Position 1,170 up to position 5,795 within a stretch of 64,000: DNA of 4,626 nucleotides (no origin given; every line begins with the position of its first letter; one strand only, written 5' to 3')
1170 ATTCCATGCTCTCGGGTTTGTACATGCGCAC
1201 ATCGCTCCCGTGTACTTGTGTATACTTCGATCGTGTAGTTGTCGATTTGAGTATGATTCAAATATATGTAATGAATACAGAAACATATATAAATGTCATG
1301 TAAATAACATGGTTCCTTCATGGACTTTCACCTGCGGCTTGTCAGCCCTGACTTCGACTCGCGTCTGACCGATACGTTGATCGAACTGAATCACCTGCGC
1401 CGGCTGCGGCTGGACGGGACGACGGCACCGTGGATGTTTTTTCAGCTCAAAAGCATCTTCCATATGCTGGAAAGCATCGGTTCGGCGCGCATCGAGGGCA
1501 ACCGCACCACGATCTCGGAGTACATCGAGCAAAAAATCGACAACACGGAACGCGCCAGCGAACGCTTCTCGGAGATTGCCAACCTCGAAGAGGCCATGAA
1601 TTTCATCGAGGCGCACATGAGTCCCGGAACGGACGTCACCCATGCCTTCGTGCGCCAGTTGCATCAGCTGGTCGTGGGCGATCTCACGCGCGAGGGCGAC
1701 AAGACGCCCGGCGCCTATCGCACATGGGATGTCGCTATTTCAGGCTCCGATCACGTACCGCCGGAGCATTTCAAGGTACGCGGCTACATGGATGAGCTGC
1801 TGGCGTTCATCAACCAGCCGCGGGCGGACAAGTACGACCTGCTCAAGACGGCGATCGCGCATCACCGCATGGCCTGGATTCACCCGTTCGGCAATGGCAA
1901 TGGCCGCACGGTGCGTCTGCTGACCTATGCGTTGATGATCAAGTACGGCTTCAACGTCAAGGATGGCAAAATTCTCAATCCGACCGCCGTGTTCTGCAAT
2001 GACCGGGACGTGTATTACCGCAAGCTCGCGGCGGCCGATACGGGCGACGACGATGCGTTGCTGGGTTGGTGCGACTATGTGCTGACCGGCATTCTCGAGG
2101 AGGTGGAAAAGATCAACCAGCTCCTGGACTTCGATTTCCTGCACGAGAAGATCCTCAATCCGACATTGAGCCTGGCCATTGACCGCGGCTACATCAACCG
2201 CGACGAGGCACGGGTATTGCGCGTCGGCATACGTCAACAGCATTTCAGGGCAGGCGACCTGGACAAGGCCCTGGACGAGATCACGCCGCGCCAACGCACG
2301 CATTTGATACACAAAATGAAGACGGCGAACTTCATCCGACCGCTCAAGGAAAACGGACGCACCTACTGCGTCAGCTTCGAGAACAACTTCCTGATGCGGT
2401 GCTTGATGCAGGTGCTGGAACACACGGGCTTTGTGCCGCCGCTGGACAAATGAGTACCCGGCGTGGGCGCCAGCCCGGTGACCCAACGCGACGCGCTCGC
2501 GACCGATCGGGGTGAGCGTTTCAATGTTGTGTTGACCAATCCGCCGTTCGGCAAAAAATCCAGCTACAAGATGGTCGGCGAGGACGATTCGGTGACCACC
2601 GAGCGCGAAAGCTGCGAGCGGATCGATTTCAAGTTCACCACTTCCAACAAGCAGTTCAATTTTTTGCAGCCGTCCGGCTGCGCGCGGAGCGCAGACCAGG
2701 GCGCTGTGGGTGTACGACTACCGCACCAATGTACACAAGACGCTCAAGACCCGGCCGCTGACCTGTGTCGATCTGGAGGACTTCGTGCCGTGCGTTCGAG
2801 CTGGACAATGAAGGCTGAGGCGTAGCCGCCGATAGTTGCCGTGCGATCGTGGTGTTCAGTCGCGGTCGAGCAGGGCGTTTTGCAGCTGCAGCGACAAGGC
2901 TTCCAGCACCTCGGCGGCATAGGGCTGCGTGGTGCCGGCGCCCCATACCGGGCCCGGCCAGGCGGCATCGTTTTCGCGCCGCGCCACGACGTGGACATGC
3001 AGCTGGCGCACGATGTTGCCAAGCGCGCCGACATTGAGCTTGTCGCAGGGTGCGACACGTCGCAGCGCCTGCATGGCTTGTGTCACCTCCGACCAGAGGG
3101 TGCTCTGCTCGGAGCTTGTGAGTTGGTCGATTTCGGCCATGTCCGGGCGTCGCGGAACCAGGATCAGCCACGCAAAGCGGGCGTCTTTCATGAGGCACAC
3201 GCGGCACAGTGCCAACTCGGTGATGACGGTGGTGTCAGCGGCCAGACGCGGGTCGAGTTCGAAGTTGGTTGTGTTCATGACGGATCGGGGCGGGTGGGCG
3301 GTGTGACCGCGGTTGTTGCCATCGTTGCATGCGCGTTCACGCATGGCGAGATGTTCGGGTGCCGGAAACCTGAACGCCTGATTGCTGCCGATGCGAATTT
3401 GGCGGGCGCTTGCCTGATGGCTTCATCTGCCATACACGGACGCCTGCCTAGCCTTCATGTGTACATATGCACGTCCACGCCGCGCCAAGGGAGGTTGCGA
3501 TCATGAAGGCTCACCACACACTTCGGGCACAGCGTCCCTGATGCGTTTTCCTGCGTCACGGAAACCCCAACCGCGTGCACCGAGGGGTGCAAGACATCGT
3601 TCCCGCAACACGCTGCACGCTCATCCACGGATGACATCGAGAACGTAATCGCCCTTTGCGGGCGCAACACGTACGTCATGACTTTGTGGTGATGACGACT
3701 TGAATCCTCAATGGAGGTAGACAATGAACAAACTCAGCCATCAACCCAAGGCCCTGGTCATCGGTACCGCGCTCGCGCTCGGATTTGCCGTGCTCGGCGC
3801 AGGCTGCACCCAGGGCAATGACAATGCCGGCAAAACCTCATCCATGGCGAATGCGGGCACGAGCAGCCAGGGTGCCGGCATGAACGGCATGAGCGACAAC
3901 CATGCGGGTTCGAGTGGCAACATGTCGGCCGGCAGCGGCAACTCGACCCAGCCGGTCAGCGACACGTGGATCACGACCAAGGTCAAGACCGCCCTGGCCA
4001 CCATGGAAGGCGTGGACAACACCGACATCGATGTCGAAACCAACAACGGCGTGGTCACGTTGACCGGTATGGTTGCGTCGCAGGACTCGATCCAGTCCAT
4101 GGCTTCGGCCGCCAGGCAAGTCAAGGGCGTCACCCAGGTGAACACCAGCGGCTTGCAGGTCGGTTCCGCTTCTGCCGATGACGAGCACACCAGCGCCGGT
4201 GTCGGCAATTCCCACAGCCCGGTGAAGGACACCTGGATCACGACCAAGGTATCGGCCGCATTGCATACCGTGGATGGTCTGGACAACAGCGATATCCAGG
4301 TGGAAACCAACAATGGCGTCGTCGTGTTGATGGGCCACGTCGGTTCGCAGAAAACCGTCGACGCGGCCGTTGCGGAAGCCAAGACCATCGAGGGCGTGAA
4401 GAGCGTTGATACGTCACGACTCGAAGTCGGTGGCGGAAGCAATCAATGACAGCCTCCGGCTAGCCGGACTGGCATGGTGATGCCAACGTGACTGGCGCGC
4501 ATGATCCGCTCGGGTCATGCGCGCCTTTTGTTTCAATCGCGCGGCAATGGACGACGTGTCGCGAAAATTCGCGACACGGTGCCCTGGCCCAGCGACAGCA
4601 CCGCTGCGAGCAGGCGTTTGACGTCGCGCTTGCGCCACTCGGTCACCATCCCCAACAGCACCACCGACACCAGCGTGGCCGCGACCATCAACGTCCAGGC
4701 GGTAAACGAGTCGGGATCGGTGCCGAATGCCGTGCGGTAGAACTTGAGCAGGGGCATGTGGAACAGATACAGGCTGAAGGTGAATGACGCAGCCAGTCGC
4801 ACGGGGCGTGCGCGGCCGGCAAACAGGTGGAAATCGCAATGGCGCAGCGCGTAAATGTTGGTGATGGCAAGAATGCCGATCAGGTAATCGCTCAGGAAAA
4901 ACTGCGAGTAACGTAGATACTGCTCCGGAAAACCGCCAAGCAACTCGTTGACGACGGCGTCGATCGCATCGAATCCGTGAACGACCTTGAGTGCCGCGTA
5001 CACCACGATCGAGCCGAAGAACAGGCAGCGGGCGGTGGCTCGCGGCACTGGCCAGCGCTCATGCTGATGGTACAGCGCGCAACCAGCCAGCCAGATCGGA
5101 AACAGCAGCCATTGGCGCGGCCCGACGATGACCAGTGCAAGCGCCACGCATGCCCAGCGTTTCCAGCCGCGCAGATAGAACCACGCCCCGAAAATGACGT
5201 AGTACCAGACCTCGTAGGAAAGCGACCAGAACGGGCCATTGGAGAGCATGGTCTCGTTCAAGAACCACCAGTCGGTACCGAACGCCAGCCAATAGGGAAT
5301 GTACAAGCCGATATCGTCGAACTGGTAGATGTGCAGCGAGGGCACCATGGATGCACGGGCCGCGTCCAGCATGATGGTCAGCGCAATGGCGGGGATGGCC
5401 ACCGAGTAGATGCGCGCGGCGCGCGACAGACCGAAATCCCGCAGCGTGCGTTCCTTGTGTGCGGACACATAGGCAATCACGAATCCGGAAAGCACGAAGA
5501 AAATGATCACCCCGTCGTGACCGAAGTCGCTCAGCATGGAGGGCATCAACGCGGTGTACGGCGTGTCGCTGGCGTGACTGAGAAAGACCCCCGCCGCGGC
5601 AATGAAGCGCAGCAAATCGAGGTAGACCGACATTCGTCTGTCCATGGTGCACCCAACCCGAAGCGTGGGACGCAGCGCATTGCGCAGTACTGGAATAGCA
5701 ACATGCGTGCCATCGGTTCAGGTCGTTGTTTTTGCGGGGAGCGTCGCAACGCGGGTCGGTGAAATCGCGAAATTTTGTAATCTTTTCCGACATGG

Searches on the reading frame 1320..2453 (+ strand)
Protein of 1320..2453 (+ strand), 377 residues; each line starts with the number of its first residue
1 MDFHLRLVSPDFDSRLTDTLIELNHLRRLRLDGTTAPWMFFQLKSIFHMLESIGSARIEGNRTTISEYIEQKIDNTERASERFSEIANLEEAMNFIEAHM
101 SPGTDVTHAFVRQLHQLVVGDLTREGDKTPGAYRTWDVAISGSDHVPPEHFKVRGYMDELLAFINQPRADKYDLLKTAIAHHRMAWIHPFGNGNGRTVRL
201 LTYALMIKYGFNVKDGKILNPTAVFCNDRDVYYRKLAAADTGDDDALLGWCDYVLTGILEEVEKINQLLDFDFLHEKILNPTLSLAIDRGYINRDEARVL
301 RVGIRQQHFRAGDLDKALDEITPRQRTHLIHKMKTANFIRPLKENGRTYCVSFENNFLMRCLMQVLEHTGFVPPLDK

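Call 15: search_protein_families(library=pfam, proteins=[window:1320-2453:+], max_evalue=0.00001)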
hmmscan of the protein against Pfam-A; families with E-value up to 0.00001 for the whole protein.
window:1320-2453:+ (377 aa): 1 family
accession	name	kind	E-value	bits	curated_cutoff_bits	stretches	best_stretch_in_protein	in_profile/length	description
PF02661.23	Fic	-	2e-18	67.4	24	1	106-205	2-92/93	Fic/DOC family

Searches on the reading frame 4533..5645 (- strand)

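Call 15: search_protein_families(library=pfam, proteins=[window:4533-5645:-], max_evalue=0.00001)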
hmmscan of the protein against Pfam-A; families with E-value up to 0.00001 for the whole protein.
window:4533-5645:- (370 aa): 1 family
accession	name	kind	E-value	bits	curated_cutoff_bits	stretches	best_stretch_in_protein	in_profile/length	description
PF01757.29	Acyl_transf_3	-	3.5e-19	69.5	31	1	7-331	2-324/326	Acyltransferase domain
